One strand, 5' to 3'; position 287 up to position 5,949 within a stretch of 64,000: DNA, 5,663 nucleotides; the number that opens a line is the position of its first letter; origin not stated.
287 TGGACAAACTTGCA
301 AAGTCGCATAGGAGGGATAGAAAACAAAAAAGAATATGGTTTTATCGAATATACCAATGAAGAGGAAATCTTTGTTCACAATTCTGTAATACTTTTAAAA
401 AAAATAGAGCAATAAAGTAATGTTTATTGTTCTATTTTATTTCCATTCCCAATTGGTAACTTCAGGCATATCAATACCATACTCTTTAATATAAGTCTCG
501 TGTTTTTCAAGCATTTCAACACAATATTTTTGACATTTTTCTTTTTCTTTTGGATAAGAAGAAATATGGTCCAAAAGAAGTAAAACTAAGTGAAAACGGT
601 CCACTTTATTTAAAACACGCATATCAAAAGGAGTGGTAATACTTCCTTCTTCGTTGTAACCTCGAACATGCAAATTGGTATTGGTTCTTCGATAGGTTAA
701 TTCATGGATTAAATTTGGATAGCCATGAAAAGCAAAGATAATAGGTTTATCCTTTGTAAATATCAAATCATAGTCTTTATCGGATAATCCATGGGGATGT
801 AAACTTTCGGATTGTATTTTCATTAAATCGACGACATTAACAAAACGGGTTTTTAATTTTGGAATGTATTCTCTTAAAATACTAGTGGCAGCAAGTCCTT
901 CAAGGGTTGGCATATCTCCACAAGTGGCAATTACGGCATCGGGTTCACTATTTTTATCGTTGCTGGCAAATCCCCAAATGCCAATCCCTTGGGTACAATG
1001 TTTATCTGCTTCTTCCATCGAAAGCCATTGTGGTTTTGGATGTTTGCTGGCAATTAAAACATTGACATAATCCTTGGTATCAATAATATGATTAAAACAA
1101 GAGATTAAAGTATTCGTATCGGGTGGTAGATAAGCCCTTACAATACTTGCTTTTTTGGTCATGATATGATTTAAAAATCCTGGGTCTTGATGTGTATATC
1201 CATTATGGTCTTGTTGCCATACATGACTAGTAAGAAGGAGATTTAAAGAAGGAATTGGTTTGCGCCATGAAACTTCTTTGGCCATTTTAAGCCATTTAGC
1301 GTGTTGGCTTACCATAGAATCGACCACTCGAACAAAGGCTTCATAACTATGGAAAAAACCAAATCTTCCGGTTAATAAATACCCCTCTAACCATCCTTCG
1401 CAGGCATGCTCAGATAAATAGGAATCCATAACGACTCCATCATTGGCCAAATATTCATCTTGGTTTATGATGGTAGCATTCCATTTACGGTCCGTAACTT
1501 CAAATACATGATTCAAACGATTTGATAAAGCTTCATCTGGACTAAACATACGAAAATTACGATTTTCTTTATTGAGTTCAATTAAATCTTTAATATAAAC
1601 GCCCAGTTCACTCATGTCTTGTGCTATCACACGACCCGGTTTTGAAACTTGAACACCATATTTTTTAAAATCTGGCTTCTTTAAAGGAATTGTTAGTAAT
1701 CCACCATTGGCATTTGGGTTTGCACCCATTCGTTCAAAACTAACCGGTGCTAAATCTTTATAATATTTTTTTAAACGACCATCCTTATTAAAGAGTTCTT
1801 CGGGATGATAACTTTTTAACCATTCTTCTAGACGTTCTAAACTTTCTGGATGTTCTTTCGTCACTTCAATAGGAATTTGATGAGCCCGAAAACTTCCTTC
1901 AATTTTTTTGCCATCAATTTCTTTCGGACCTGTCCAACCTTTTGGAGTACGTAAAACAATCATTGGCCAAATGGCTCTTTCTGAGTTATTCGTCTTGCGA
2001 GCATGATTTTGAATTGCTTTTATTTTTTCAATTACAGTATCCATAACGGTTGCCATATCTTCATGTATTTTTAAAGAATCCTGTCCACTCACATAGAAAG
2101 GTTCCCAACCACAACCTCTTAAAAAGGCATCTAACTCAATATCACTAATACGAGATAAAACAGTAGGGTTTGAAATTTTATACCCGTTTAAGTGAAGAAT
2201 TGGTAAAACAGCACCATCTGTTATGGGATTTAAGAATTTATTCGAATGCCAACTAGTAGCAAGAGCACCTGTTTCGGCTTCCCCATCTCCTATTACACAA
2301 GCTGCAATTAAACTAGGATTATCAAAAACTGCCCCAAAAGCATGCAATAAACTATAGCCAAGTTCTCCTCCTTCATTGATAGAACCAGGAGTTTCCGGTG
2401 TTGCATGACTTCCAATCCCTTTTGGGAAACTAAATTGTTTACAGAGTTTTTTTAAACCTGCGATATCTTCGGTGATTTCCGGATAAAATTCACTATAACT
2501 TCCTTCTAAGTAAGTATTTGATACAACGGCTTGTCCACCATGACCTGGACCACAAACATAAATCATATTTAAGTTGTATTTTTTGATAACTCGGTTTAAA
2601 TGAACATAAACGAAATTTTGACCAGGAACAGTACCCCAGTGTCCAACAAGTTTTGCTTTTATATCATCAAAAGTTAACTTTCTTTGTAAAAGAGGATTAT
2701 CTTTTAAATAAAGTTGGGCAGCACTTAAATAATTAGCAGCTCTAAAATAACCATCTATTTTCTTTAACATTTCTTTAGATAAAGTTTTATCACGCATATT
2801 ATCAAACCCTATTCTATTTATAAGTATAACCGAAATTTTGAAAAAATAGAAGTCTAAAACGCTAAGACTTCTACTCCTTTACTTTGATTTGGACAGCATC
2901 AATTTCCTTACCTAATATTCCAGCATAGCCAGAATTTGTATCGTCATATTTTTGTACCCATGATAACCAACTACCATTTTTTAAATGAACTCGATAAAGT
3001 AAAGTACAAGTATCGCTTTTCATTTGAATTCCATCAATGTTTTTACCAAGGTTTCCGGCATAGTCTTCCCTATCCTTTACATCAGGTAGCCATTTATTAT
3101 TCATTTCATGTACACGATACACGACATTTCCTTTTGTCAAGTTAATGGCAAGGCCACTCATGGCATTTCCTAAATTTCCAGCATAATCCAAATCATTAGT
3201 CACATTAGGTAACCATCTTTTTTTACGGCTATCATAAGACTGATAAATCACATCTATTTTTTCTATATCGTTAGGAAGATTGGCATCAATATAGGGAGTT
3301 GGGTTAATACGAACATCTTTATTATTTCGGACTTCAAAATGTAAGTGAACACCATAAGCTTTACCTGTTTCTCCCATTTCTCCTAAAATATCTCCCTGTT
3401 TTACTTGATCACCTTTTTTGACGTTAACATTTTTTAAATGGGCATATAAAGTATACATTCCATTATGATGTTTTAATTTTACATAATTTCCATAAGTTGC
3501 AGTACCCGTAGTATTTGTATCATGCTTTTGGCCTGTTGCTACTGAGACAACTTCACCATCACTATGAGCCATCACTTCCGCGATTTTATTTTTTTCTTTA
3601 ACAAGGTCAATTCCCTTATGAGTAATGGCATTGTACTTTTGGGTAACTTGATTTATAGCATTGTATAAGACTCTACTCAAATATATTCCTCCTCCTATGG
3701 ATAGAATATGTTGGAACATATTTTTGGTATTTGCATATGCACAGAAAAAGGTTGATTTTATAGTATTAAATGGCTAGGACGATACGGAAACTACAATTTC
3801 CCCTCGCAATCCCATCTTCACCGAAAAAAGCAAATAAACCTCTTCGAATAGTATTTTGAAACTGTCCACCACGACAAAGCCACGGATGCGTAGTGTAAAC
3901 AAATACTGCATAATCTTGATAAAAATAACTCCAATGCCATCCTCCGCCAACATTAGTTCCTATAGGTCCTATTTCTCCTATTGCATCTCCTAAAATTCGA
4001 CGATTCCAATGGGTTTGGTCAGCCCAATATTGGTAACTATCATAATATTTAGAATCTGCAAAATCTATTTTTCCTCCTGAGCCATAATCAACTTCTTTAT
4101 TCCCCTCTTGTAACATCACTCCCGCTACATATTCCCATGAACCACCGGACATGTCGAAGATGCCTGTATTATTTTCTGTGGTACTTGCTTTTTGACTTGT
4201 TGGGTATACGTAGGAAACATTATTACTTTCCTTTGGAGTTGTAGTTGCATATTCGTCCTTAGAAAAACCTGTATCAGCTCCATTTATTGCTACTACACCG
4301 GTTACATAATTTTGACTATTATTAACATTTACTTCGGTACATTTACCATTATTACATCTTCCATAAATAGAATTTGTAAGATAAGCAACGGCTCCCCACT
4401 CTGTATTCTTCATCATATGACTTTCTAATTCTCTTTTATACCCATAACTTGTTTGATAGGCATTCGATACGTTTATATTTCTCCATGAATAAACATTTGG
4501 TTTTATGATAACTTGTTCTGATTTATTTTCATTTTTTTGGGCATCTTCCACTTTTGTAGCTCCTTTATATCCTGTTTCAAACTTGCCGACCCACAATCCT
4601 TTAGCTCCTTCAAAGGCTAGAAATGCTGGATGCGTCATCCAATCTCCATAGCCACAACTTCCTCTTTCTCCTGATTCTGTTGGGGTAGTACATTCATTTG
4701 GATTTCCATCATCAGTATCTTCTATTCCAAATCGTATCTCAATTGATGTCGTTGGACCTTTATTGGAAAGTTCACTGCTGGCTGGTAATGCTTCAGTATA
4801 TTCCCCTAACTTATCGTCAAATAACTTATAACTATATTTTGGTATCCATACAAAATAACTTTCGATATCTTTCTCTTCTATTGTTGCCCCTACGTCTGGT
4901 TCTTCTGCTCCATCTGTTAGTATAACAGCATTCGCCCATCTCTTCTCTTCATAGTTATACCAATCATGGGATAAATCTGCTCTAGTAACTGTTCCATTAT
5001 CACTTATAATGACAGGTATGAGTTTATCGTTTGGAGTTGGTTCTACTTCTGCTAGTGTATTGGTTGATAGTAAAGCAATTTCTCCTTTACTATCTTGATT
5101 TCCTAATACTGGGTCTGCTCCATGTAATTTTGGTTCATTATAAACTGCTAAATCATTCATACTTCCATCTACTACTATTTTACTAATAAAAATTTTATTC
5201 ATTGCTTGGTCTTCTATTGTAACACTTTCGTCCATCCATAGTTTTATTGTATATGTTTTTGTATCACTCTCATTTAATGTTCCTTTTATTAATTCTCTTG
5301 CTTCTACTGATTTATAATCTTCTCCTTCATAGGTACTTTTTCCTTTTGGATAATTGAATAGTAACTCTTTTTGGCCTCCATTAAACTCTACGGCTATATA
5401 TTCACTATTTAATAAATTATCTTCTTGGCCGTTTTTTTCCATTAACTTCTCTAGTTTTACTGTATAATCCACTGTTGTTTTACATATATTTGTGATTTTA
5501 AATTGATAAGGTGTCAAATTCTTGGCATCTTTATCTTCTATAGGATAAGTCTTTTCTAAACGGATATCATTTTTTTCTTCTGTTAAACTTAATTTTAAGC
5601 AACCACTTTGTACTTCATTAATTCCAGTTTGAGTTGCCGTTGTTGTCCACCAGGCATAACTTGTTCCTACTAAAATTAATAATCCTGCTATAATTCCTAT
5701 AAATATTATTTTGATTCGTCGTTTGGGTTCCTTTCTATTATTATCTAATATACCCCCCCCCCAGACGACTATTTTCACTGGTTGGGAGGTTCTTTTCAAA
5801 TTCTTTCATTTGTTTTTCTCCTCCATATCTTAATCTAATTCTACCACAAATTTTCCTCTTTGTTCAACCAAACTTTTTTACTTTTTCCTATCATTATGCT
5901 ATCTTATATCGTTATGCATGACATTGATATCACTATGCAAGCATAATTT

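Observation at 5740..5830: G10 homopolymer in codons 13-16 puts the SD-linked ATG of a TasA-like surface gene out of frame: a candidate slipped-strand phase-variation switch, currently OFF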

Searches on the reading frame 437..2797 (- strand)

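Call 6: search_protein_families(library=pfam, proteins=[window:437-2797:-], max_evalue=0.01)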
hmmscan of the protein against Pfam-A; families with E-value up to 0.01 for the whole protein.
window:437-2797:- (786 aa): 3 families
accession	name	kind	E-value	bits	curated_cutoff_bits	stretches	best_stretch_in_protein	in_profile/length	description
PF09364.15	XFP_N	-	3.6e-175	582.5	23.7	1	6-367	2-363/364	XFP N-terminal domain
PF09363.15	XFP_C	-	1e-87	293.3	23.4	1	585-785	1-202/202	XFP C-terminal domain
PF03894.20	XFP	-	1.4e-79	266.4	22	1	397-572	2-175/177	D-xylulose 5-phosphate/D-fructose 6-phosphate phosphoketolase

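Call 7: search_protein_families(library=ncbifam, proteins=[window:437-2797:-], max_evalue=0.01)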
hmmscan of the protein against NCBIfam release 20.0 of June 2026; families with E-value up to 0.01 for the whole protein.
window:437-2797:- (786 aa): 6 families
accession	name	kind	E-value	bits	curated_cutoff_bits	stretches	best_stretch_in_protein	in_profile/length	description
NF003619.0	PRK05261.1-4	subfamily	0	1280.3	962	1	3-786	11-795/799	phosphoketolase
NF003621.0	PRK05261.1-6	subfamily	0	1208.4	1295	1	4-785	8-791/801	phosphoketolase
NF003617.0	PRK05261.1-2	subfamily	0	1182.2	1143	1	2-786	11-796/797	phosphoketolase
NF003618.0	PRK05261.1-3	subfamily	0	1167.8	1199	1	7-786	7-786/789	phosphoketolase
NF003620.0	PRK05261.1-5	equivalog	1.8e-259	863.2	1518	1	3-785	14-803/825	phosphoketolase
NF003616.0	PRK05261.1-1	subfamily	1.4e-238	794.1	777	1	10-785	6-786/788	phosphoketolase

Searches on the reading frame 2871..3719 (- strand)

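Call 6: search_protein_families(library=pfam, proteins=[window:2871-3719:-], max_evalue=0.01)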
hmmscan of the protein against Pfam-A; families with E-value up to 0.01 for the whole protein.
window:2871-3719:- (282 aa): 2 families
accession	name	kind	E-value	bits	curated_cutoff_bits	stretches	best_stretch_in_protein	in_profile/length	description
PF01551.29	Peptidase_M23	-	3.9e-26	91.5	28.7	1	33-139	2-95/96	Peptidase family M23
PF13533.13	Biotin_lipoyl_2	-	6.8e-06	26.2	29.8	1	95-114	11-30/32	Biotin-lipoyl like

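Call 7: search_protein_families(library=ncbifam, proteins=[window:2871-3719:-], max_evalue=0.01)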
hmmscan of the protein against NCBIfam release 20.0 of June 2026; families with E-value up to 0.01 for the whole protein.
window:2871-3719:- (282 aa): 15 families
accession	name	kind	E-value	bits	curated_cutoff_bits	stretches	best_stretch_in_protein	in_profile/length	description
NF053738.1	S2SprSpoIIQBc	equivalog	1.5e-21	77.1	250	1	33-148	121-227/232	stage II sporulation protein SpoIIQ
NF008652.0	PRK11649.1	equivalog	1.3e-16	60.4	341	1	21-150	302-413/439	murein DD-endopeptidase MepM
NF052530.1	Heli_ShapePgp3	exception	4.1e-16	58.9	300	1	77-144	198-264/270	peptidoglycan metallopeptidase Pgp3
NF052336.1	PdgHdaseHSB100310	equivalog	8.5e-16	58.2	500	1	68-143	80-154/316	peptidoglycan hydrolase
NF050804.1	CellDivDipMCaul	equivalog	2.7e-15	56.2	900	1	42-134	526-617/634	cell division endopeptidase DipM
NF052529.1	PG_M23_Pgp6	exception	5.6e-15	54.9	600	1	26-146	331-434/452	peptidoglycan metallopeptidase Pgp6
NF053824.1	PdgNdpepShyC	equivalog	2.1e-13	50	700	1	75-132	325-382/429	peptidoglycan DD-endopeptidase ShyC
NF047755.1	LIC_10271_M23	exception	1.3e-12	48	180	1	23-130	103-196/207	LIC_10271 family cell wall hydrolase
NF053825.1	PdgNdpepShyA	equivalog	8.3e-12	44.5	700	1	61-132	311-382/425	peptidoglycan DD-endopeptidase ShyA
NF040883.1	amid_act_ActS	equivalog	8.9e-12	44.8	375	1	33-144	135-233/242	amidase activator ActS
NF041208.1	celldiv_DipM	equivalog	5.7e-11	42.3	740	1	71-145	345-418/419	cell division endopeptidase DipM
NF047657.1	CellWlHdaseLepto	equivalog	3.2e-09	36.6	400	1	22-122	116-203/221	hypothetical protein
NF008123.1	PRK10871.1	equivalog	1.7e-08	34.3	311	1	35-144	266-362/365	murein hydrolase activator NlpD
NF004799.0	PRK06148.1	subfamily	4.7e-07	28.2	1128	1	24-132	431-539/1015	hypothetical protein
NF008644.1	PRK11637.1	equivalog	3.3e-06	26.3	270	1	51-144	293-383/385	murein hydrolase activator EnvC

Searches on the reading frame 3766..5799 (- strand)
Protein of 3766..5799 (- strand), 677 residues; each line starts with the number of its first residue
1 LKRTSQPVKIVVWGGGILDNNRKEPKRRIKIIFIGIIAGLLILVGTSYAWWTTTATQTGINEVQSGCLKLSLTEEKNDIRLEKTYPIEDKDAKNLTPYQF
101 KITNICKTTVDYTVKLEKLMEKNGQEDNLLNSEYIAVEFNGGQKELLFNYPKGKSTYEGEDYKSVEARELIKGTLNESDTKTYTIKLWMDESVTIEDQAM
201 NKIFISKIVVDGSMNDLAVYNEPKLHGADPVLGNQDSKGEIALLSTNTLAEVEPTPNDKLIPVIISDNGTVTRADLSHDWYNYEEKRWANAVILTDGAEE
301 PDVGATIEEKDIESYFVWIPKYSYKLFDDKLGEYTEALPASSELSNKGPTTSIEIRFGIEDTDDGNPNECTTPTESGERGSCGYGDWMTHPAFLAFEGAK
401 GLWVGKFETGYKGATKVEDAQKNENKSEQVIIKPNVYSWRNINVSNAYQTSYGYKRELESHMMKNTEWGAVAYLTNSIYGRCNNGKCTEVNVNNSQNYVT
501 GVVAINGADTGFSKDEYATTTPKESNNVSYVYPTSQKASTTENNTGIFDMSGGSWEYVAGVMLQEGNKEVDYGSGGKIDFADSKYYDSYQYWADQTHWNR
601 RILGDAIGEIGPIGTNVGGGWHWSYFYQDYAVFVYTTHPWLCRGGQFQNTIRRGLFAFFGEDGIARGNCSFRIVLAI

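Call 6: search_protein_families(library=pfam, proteins=[window:3766-5799:-], max_evalue=0.01)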
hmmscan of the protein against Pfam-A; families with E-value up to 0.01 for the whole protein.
window:3766-5799:- (677 aa): 0 families

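Call 7: search_protein_families(library=ncbifam, proteins=[window:3766-5799:-], max_evalue=0.01)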
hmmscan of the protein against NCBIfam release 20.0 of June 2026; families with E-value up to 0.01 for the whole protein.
window:3766-5799:- (677 aa): 0 families

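Call 54: predict_structure(alignment_id=A3)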
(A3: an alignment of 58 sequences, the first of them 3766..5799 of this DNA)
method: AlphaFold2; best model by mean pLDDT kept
length: 677 residues; sequences in the alignment: 58
mean_pLDDT: 79.7   pTM: 0.79
mean pLDDT of the five models: 79.7, 78.5, 77.6, 76.8, 74.4
residues with pLDDT >= 90: 252; 70-90: 273; 50-70: 83; < 50: 69
segments of 3 or more residues with pLDDT < 50: 1-23, 45-63, 237-255, 507-509, 525-527
pLDDT, mean of each block of 10 residues (from residue 1): 36 37 59 79 48 31 59 57 71 82 79 86 84 89 85 82 88 81 88 79 81 65 86 59 35 53 91 88 95 92 92 97 93 81 63 92 93 93 95 93 96 94 96 93 96 94 97 96 89 81 59 56 55 77 91 89 87 80 90 89 89 65 81 92 79 84 93 95
secondary structure, 60 per line:
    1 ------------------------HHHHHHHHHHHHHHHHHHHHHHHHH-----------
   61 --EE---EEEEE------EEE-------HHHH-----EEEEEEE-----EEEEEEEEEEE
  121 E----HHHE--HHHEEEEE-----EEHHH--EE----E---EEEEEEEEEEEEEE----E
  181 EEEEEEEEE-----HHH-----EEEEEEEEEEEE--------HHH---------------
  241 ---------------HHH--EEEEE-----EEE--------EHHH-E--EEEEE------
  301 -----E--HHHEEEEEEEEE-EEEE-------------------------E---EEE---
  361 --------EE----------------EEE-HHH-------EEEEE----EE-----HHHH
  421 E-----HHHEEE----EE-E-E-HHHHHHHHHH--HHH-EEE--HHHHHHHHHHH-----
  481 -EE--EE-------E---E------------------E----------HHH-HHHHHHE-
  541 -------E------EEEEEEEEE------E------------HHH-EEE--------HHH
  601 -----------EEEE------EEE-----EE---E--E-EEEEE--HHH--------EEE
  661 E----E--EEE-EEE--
elements in order (helices of 4 or more, strands of 3 or more residues): H25-49 E68-72 E79-81 H89-92 E98-104 E110-121 E135-139 E162-175 E180-189 E203-214 E261-265 E271-273 E290-294 E312-320 E322-325 E355-357 E387-389 E401-405 H417-420 E430-432 H444-453 E460-462 H465-475 H533-538 E555-563 E587-589 E612-615 E622-624 E640-644 E658-661 E669-671 E673-675

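Call 56: fold_search(model_id=the predicted structure, library=pdb)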
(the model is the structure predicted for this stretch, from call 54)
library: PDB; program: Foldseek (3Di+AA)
matches with E <= 10: 1487; with E <= 0.001: 2
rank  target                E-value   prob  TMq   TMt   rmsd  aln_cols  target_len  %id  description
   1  7fe5_A                6.5e-04  1.00  0.14  0.40  14.2       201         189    9  AvmM Catalyzes Macrocyclization in Alchivemycin A Biosynthesis (released 2021-09-01)
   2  3ac0_C                7.7e-04  0.93  0.11  0.09  10.8       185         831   10  Crystal structure of Beta-glucosidase from Kluyveromyces marxianus in complex with glucose (released 2010-08-11)
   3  3abz_C                1.3e-03  0.82  0.10  0.08  12.4       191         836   12  Crystal structure of Se-Met labeled Beta-glucosidase from Kluyveromyces marxianus (released 2010-08-11)
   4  7ueg_A                1.8e-03  0.93  0.12  0.34  16.7       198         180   10  Cryo-EM of bundling pili from Pyrobaculum calidifontis (released 2022-06-29)
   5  1xf1_A                1.9e-03  0.23  0.10  0.08  29.7       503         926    8  Structure of C5a peptidase- a key virulence factor from Streptococcus (released 2005-11-22)
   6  3ac0_B                2.1e-03  0.80  0.10  0.08  12.3       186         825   12  Crystal structure of Beta-glucosidase from Kluyveromyces marxianus in complex with glucose (released 2010-08-11)
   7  3abz_B                2.6e-03  0.80  0.09  0.08  11.8       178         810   11  Crystal structure of Se-Met labeled Beta-glucosidase from Kluyveromyces marxianus (released 2010-08-11)
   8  7edd                  2.8e-03  0.35  0.10  0.05  23.4       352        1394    8  Crystal structure of a serine protease from Streptococcus pyogenes (released 2021-05-12)
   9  4y2l_D                2.9e-03  0.85  0.12  0.35   9.5       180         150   12  Structure of CFA/I pili major subunit CfaB trimer (released 2016-08-10)
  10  7fe0_A                3.7e-03  0.97  0.14  0.38  14.2       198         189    7  AvmM Catalyzes Macrocyclization in Alchivemycin A Biosynthesis (released 2021-09-01)
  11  4jo5                  4.3e-03  0.82  0.11  0.31  11.6       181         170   15  CBM3a-L domain with flanking linkers from scaffoldin cipA of cellulosome of Clostridium thermocellum (released 2013-07-17)
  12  3zm8_A                4.6e-03  0.72  0.11  0.15  11.5       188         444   14  Crystal structure of Podospora anserina GH26-CBM35 beta-(1,4)- mannanase (released 2013-04-17)
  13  5fr0                  4.6e-03  0.66  0.09  0.11  20.6       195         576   10  The details of glycolipid glycan hydrolysis by the structural analysis of a family 123 glycoside hydrolase from Clostrid (released 2016-03-30)
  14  1tvg                  4.6e-03  0.30  0.07  0.21  13.4       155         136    9  X-ray structure of human PP25 gene product, HSPC034. Northeast Structural Genomics Target HR1958. (released 2004-11-09)
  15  4y2l_A                5.4e-03  0.77  0.11  0.36   9.6       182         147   11  Structure of CFA/I pili major subunit CfaB trimer (released 2016-08-10)
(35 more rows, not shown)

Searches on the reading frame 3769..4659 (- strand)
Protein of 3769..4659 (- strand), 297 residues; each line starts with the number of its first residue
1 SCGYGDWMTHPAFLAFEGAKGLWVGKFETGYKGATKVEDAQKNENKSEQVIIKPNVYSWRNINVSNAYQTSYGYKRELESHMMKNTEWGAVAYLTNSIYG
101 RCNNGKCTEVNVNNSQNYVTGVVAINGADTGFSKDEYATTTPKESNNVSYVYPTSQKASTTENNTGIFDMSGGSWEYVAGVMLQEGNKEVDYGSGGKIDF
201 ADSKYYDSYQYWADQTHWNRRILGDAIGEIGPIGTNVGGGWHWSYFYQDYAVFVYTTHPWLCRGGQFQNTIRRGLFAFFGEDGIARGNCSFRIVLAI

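Call 75: search_protein_families(library=ncbifam, proteins=[window:3769-4659:-], max_evalue=10)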
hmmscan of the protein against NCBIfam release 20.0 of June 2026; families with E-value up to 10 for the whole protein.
seq(297 aa): 1 family
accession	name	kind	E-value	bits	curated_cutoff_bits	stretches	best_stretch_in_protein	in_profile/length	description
NF052495.1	PktCycXAC1230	equivalog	0.01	15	490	1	32-75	106-149/380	polyketide cyclase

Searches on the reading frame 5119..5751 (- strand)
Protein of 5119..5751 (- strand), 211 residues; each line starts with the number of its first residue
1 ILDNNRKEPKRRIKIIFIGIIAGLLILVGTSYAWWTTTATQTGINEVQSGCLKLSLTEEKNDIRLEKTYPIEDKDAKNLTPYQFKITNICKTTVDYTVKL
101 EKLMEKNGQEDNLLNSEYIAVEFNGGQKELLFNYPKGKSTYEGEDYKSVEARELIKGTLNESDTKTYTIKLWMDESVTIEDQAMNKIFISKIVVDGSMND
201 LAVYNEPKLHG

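Call 26: search_protein_families(library=pfam, proteins=[window:5119-5751:-], max_evalue=10)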
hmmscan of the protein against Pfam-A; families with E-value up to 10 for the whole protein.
seq(211 aa): 2 families
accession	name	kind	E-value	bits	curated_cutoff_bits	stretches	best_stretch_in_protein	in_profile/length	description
PF09829.14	DUF2057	-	0.0097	16.5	24.2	1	98-160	40-105/192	Uncharacterized protein conserved in bacteria (DUF2057)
PF21275.2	Thi_PPkinase_C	-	0.021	15.1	27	1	127-170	18-61/69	Thiamin pyrophosphokinase, substrate-binding domain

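Call 75: search_protein_families(library=ncbifam, proteins=[window:5149-5724:-], max_evalue=10)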
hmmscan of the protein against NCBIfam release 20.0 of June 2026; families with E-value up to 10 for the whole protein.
seq(192 aa): 0 families
